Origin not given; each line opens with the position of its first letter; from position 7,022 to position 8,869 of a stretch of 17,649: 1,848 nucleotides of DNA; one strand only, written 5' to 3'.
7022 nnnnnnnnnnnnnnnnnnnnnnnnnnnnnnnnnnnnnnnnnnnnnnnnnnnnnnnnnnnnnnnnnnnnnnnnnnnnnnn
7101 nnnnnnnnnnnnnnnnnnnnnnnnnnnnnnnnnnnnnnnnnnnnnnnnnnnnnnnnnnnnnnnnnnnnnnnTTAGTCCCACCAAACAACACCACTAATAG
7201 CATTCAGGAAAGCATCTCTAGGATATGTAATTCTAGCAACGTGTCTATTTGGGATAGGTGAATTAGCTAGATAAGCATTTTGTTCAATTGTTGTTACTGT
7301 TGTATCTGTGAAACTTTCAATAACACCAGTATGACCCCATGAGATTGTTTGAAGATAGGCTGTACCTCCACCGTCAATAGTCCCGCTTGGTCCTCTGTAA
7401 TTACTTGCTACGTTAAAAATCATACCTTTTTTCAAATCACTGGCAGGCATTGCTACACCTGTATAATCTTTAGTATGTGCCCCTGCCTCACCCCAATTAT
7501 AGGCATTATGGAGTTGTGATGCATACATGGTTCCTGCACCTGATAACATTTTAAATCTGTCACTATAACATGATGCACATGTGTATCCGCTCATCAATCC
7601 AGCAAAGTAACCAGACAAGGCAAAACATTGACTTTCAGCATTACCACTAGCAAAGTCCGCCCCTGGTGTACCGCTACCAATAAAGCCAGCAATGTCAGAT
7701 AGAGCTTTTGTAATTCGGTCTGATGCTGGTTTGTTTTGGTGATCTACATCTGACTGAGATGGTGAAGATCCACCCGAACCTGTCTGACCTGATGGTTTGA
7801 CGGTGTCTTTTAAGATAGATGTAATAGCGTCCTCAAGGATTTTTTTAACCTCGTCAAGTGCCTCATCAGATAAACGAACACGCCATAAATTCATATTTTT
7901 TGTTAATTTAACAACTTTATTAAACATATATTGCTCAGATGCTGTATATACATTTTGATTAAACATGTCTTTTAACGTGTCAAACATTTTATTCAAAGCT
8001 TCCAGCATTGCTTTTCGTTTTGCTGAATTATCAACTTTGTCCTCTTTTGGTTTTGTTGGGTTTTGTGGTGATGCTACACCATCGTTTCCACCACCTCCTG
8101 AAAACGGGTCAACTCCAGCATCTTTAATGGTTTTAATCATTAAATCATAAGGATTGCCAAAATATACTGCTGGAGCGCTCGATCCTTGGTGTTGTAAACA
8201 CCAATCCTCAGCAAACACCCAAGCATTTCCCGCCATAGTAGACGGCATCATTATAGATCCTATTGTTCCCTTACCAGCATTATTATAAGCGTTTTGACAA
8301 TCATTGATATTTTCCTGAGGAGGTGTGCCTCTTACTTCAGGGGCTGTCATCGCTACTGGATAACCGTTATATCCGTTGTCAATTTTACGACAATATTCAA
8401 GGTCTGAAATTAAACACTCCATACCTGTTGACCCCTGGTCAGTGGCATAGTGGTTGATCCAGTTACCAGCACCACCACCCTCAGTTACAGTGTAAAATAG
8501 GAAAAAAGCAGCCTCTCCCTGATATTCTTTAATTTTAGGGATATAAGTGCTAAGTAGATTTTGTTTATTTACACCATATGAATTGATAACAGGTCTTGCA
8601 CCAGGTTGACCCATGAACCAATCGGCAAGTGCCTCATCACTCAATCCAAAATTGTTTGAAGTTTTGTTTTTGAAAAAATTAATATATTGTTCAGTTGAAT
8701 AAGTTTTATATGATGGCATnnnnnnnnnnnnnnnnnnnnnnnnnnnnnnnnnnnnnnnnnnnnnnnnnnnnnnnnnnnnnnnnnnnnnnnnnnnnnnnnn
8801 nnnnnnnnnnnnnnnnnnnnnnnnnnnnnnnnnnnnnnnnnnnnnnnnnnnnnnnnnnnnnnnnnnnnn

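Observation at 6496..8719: PlyC-type two-component lysin in a rearranged and transcriptionally split arrangement: plyCA, terminator and promoter, holin, plyCB, HNH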

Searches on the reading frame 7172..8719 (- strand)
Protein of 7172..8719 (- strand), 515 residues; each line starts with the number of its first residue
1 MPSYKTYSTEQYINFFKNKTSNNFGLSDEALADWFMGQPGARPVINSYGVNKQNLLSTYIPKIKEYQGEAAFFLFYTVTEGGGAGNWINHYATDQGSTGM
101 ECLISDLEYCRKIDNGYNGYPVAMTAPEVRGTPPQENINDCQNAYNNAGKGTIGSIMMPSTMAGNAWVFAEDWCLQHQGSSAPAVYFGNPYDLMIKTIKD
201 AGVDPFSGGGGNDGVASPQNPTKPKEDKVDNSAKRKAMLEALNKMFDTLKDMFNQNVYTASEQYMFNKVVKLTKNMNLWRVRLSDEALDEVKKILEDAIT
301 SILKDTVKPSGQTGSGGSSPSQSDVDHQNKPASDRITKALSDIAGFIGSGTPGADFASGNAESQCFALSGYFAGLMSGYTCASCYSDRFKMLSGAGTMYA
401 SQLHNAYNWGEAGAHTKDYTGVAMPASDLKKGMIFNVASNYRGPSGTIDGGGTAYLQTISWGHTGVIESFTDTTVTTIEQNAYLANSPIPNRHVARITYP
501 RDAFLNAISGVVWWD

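Call 7: search_dna_similar(query=window:7172-8719:-, collection=phages, mode=protein, max_rows=40)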
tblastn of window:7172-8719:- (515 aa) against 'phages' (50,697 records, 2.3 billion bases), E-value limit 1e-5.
Records with a match: 81; places in all: 81; records where one place covers at least 80% of the query: 5.
Best place of each record, by identity: <60% 81.
By first word of the organism name: Streptococcus 46; Enterococcus 33; Lactococcus 2.
By host as written in the record: Enterococcus faecalis strain Sorialis 7; Enterococcus faecalis strain AH7 6; Streptococcus agalactiae 5; Enterococcus faecalis strain AH6 4; Enterococcus faecium 4; Streptococcus equi 2; group C Streptococci 2; - 2; and 44 more.
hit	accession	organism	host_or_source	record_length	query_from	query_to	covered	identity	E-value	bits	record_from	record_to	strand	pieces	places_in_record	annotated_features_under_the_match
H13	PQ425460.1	Streptococcus phage vBSeqZ-lmqsRe26-1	Streptococcus equi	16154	5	512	99%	37.1%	2e-79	276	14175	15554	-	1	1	record has no annotation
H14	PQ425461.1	Streptococcus phage vBSeqZ-LmqsRe26-3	Streptococcus equi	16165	5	512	99%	37.1%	2e-79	276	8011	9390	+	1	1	record has no annotation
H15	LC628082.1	Streptococcus phage SG005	Streptococcus gordonii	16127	1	512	99%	36.0%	9e-84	289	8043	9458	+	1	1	hypothetical protein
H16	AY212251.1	Streptococcus phage C1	group C Streptococci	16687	5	512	99%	36.0%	1e-79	276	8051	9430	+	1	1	orf11: PlyCA | orf11: CHAP; cysteine histidine aminopeptidase domain; active site | orf10: lil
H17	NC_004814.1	Streptococcus phage C1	group C Streptococci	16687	5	512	99%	36.0%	1e-79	276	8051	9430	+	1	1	orf11: PlyCA | orf11: CHAP; cysteine histidine aminopeptidase domain; active site | orf10: HNH endonuclease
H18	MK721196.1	Enterococcus phage vB_EfaP_Ef6.3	Enterococcus faecalis strain AH6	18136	1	277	54%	48.6%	1e-74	262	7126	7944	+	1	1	CHAP domain-containing lysin | hypothetical protein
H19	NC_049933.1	Enterococcus phage vB_EfaP_Ef6.3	Enterococcus faecalis strain AH6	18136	1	277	54%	48.6%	1e-74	262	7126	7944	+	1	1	endolysin | hypothetical protein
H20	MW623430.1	Enterococcus phage MDA1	Enterococcus faecium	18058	1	277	54%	48.6%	1e-73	259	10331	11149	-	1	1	CHAP domain-containing lysin | HNH homing endonuclease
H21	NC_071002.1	Enterococcus phage MDA1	Enterococcus faecium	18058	1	277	54%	48.6%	1e-73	259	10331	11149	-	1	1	endolysin | HNH endonuclease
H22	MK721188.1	Enterococcus phage vB_EfaP_Ef6.2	Enterococcus faecalis strain AH6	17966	1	277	54%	48.2%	1e-73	259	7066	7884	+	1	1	CHAP domain-containing lysin | HNH homing endonuclease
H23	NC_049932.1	Enterococcus phage vB_EfaP_Ef6.2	Enterococcus faecalis strain AH6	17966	1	277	54%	48.2%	1e-73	259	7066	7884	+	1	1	endolysin | HNH endonuclease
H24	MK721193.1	Enterococcus phage vB_EfaP_Efmus4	Enterococcus faecalis strain Sorialis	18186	1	277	54%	48.2%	7e-73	257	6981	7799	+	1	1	CHAP domain-containing lysin | HNH homing endonuclease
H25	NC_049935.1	Enterococcus phage vB_EfaP_Efmus4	Enterococcus faecalis strain Sorialis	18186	1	277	54%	48.2%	7e-73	257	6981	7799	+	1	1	endolysin | HNH endonuclease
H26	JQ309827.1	Enterococcus phage vB_Efae230P-4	Enterococcus faecium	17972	1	277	54%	47.9%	1e-73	259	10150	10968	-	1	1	putative peptide A of multimeric lysin | putative HNH DNAse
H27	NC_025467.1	Enterococcus phage vB_Efae230P-4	Enterococcus faecium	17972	1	277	54%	47.9%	1e-73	259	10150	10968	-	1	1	endolysin | HNH endonuclease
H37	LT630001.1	Enterococcus phage Idefix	-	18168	1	277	54%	45.7%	3e-70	249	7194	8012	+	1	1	Endolysin, LysIA | Homing HNH endonuclase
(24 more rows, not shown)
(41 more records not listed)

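Call 11: search_solved_structures(query=window:7172-8719:-, max_evalue=0.01, show_alignments=1)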
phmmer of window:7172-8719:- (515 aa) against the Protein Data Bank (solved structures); distinct sequences matched with E-value up to 0.01: 1.
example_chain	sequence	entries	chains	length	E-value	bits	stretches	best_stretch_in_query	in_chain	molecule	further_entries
4f88_1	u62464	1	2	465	3.8e-83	283.1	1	5-513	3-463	PlyCA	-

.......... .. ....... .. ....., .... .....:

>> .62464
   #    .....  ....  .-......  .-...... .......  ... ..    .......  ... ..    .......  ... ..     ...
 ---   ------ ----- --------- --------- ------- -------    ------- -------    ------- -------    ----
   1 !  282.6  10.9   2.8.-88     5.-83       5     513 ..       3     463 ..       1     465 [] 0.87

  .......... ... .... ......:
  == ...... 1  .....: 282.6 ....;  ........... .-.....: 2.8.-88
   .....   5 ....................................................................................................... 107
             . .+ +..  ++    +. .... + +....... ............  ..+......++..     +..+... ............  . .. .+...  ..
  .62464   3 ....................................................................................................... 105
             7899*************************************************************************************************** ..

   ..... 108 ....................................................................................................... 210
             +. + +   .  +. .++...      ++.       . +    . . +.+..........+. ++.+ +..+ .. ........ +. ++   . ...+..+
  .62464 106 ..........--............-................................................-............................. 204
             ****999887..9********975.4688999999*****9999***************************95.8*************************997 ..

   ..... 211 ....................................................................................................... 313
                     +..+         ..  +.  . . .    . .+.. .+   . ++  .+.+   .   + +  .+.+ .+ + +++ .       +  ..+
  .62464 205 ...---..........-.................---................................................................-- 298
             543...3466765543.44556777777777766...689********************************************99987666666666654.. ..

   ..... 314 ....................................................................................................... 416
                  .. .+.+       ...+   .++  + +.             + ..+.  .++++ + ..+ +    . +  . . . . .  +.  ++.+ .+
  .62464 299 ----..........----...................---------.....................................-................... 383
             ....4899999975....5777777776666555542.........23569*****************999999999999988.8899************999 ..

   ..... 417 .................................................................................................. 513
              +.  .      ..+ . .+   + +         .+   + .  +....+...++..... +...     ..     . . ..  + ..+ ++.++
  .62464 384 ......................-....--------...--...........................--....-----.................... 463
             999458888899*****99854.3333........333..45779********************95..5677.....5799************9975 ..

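Call 13: search_protein_families(library=pfam, proteins=[window:7172-8719:-], max_evalue=0.01)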
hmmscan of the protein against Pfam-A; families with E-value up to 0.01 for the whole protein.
window:7172-8719:- (515 aa): 2 families
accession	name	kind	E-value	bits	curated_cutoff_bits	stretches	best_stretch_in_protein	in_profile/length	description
PF21480.2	PlyCA_N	-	1.7e-43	149.1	27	1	7-193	1-185/187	PlyCA, N-terminal domain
PF05257.22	CHAP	-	8.8e-06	26.6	26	1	378-481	9-81/81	CHAP domain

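Call 21: find_encoding_contigs(protein=window:7172-8719:-, flank=10000, max_places=6)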
Protein window:7172-8719:- (515 aa): no gene with exactly this product is on record in the collection.

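Call 47: get_annotated_region(hit=H15, flank=3500)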
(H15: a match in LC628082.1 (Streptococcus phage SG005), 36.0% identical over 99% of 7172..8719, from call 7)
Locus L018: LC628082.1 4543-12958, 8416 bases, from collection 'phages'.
description: Streptococcus phage SG005 DNA, complete genome.
organism: Streptococcus phage SG005 (NCBI taxid 2816879)
taxonomy: Viruses; Duplodnaviria; Heunggongvirae; Uroviricota; Caudoviricetes; Rountreeviridae
host: Streptococcus gordonii; source: -; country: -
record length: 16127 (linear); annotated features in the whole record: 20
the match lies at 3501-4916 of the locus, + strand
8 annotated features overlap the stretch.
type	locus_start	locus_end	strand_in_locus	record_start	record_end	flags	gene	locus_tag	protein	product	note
CDS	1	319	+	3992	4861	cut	-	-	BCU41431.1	hypothetical protein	RVBP3_070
CDS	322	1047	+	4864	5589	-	-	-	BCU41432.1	hypothetical protein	RVBP3_080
CDS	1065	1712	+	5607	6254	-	-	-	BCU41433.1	hypothetical protein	RVBP3_090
CDS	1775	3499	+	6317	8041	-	-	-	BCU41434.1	hypothetical protein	RVBP3_100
CDS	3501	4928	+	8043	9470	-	-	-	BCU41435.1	hypothetical protein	RVBP3_110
CDS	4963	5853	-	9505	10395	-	-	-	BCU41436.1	hypothetical protein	RVBP3_120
CDS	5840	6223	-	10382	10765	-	-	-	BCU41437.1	hypothetical protein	RVBP3_130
CDS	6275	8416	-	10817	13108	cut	-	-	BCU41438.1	hypothetical protein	RVBP3_140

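Call 64: get_annotated_region(hit=H37, flank=2500)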
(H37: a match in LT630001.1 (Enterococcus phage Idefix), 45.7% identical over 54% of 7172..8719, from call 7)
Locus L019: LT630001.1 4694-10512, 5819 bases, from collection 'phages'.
description: Enterococcus phage Idefix genome assembly, chromosome: IDF.
organism: Enterococcus phage Idefix (NCBI taxid 2017580)
taxonomy: Viruses; Duplodnaviria; Heunggongvirae; Uroviricota; Caudoviricetes; Rountreeviridae; Sarlesvirinae; Copernicusvirus; Copernicusvirus Idefix
host: -; source: -; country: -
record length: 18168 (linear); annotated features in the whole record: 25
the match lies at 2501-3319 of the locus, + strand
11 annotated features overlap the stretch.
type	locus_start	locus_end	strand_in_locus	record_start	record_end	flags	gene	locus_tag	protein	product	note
CDS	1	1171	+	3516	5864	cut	-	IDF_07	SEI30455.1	DNA polymerase, B type: protein-priming subfamily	-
CDS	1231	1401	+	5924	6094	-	-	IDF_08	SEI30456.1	Hypothetical protein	-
CDS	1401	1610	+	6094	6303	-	-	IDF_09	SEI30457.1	Hypothetical protein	-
CDS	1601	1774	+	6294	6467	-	-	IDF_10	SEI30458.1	Hypothetical protein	-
CDS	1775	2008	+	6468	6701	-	-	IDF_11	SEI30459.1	Hypothetical protein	-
CDS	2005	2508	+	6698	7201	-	-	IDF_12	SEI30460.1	Homing HNH endonuclase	-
CDS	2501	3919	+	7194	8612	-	-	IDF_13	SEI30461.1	Endolysin, LysIA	PlyCA like endolysin, putative peptide LysIA of a multimeric endolysin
CDS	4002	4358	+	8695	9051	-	-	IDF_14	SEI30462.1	Hypothetical protein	-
CDS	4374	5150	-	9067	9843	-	-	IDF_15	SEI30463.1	Endolysin, N-acetylmuramoyl-L-alanine-amidase, AmdI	-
CDS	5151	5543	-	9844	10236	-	-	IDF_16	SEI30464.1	Holin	-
CDS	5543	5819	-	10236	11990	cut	-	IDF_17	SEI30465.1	Tail protein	-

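Call 65: get_annotated_region(hit=H26, flank=2500)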
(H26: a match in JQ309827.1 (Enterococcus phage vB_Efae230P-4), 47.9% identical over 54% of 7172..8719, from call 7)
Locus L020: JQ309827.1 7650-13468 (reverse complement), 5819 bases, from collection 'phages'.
description: Enterococcus phage vB_Efae230P-4, complete genome.
organism: Enterococcus phage vB_Efae230P-4 (NCBI taxid 1161939)
taxonomy: Viruses; Duplodnaviria; Heunggongvirae; Uroviricota; Caudoviricetes; Rountreeviridae; Sarlesvirinae; Copernicusvirus; Copernicusvirus Efae230P4
host: Enterococcus faecium; source: -; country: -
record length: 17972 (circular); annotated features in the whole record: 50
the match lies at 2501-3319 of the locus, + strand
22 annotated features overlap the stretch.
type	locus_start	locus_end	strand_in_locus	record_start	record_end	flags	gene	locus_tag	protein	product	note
CDS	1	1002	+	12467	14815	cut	-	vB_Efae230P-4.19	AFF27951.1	putative DNA polymerase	Pol; similar to YP_239478.1 (ORF001 [Staphylococcus phage 66]); phage replication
regulatory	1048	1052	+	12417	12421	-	-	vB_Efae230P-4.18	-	ribosome_binding_site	-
CDS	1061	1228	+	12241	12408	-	-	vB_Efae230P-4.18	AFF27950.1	hypothetical protein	-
regulatory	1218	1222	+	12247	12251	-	-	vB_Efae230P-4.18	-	ribosome_binding_site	-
CDS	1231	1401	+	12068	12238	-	-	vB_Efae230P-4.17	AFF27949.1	hypothetical protein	-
regulatory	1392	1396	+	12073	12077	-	-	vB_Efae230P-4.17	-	ribosome_binding_site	-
CDS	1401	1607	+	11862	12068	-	-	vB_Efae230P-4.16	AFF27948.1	hypothetical protein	-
regulatory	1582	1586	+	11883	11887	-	-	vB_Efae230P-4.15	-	ribosome_binding_site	-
CDS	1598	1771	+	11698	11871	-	-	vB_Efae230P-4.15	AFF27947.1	hypothetical protein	-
regulatory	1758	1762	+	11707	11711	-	-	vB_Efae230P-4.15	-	ribosome_binding_site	-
CDS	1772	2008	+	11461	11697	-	-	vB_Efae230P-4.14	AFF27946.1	hypothetical protein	-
regulatory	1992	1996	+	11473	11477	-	-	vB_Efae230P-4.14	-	ribosome_binding_site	-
CDS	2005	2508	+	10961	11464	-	-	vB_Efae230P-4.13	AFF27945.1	putative HNH DNAse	Hnh; similar to NP_640292.1 (HNH DNAse [Vibrio phage VpV262]); phage excision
regulatory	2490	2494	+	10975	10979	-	-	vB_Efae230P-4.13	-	ribosome_binding_site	-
CDS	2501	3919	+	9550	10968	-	-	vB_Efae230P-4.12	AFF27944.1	putative peptide A of multimeric lysin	PlyCA; similar to NP_852017.2 (PlyCA [Streptococcus phage C1]); phage release (host lysis)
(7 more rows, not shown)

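Call 69: search_protein_families(library=pfam, proteins=[L018:4963-5853:-, L018:5840-6223:-, L018:3501-4928:+, L018:1775-3499:+, L019:1775-2008:+, L019:4002-4358:+], max_evalue=0.01)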
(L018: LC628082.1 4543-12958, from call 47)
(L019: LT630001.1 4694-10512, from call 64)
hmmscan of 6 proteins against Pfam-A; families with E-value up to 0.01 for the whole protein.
L018:4963-5853:- (296 aa): 2 families
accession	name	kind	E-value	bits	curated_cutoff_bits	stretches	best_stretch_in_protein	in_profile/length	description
PF01183.26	Glyco_hydro_25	-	5.5e-28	98.9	27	1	9-184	2-175/180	Glycosyl hydrolases family 25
PF20821.2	C1_PlyCB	-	0.0015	18.9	30.5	1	229-254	20-45/65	Streptococcus virus C1, PlyCB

L018:5840-6223:- (127 aa): 1 family
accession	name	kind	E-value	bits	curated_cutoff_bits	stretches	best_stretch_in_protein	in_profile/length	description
PF05105.17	Phage_holin_4_1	-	2.7e-18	66.6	22.2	1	11-109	10-112/116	Bacteriophage holin family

L018:3501-4928:+ (475 aa): 2 families
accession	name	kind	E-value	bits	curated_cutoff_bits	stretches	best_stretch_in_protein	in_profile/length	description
PF21480.2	PlyCA_N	-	7.5e-58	195.9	27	1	7-192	1-187/187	PlyCA, N-terminal domain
PF05257.22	CHAP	-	1.9e-06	28.7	26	1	343-448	7-81/81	CHAP domain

L018:1775-3499:+ (574 aa): 2 families
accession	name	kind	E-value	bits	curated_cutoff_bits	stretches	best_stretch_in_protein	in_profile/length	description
PF16838.11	Caud_tail_N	-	1.2e-17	65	27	1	2-110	1-119/120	Caudoviral major tail protein N-terminus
PF20934.2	phi29_gp9_C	-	0.00053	19.4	27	1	289-551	176-437/449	Bacillus phage phi29, Tail knob protein gp9, C-terminal domain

L019:1775-2008:+ (77 aa): 0 families

L019:4002-4358:+ (118 aa): 1 family
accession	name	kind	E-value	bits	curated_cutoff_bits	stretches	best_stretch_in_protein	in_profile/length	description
PF11753.13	DUF3310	-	1e-16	61.1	24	1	51-107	3-60/60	Protein of unknwon function (DUF3310)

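Call 81: search_protein_families(library=phrogs, proteins=[window:7172-8719:-], max_evalue=0.001)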
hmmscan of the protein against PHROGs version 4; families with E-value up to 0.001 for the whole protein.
window:7172-8719:- (515 aa): 3 families
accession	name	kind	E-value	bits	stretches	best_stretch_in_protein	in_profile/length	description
phrog_34646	-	lysis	2.7e-82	278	1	1-278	1-274/472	endolysin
phrog_5979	-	unknown function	3.3e-46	159.2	1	7-314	2-297/479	-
phrog_11857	-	unknown function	4e-08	33.3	1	328-484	493-629/655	-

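Call 82: find_homologous_proteins(query=window:7172-8719:-, max_evalue=0.00001)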
Query window:7172-8719:- (515 aa): 197 proteins with E <= 0.00001 among 8000 candidates; the best 120 are listed.
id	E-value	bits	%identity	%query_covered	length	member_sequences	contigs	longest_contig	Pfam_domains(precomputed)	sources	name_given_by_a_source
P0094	0.0e+0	1163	96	100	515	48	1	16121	PF21480.4,PF05257.23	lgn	-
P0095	0.0e+0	1141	95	100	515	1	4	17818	PF21480.4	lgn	-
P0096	0.0e+0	1135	94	100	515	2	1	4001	PF21480.4,PF05257.23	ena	-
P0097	0.0e+0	1096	90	100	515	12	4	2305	PF21480.4,PF05257.23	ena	-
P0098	0.0e+0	1086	91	100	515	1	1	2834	PF21480.4,PF05257.23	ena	-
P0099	0.0e+0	1079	90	100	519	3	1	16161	PF21480.4,PF05257.23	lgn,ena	-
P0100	0.0e+0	1059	88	100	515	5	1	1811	PF21480.4,PF05257.23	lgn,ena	-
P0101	0.0e+0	1040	87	100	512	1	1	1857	PF21480.4,PF05257.23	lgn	-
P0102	0.0e+0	1011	83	100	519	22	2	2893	PF21480.4,PF05257.23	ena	-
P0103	3.2e-298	1008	84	100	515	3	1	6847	PF21480.4,PF05257.23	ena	-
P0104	4.0e-297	1004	84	100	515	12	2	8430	PF21480.4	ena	-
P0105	8.8e-297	1003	83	100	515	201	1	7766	PF21480.4,PF05257.23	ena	-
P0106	2.9e-293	991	82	100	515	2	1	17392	PF21480.4,PF05257.23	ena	-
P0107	3.6e-292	988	83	100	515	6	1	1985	PF21480.4,PF05257.23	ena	-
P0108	8.4e-282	953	80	100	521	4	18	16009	PF21480.4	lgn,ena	-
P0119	3.0e-135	470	67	62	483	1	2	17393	PF21480.4,PF05382.20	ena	-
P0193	9.1e-59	218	43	54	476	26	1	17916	PF21480.4,PF01551.30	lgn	-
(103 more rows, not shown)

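Call 85: find_encoding_contigs(protein=P0119, flank=4000, max_places=2)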
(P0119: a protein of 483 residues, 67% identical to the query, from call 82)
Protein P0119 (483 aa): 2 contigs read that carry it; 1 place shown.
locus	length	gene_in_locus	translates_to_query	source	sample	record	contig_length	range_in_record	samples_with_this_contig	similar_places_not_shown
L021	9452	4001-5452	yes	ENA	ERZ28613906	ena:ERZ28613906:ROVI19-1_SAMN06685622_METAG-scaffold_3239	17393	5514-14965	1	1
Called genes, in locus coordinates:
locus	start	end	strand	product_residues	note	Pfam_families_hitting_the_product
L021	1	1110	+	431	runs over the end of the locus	-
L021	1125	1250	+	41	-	-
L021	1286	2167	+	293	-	-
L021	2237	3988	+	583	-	PF16838:Caud_tail_N, PF20934:phi29_gp9_C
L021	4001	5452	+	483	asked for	PF21480:PlyCA_N, PF05382:Amidase_5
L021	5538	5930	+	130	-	PF05105:Phage_holin_4_1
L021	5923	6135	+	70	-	PF20821:C1_PlyCB (weak)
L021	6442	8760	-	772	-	-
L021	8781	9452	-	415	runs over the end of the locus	-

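Call 86: find_encoding_contigs(protein=P0193, flank=4000, max_places=2)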
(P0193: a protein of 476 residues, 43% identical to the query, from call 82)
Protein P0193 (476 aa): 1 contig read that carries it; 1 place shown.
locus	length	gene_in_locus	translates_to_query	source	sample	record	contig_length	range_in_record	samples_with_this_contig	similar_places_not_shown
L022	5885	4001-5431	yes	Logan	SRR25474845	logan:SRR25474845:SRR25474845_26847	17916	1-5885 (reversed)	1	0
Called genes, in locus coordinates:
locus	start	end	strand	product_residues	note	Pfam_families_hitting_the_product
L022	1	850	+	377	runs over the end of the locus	-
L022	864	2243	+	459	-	-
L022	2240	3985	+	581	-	PF16838:Caud_tail_N, PF20934:phi29_gp9_C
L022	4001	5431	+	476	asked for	PF21480:PlyCA_N, PF01551:Peptidase_M23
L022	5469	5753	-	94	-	PF16079:Phage_holin_5_2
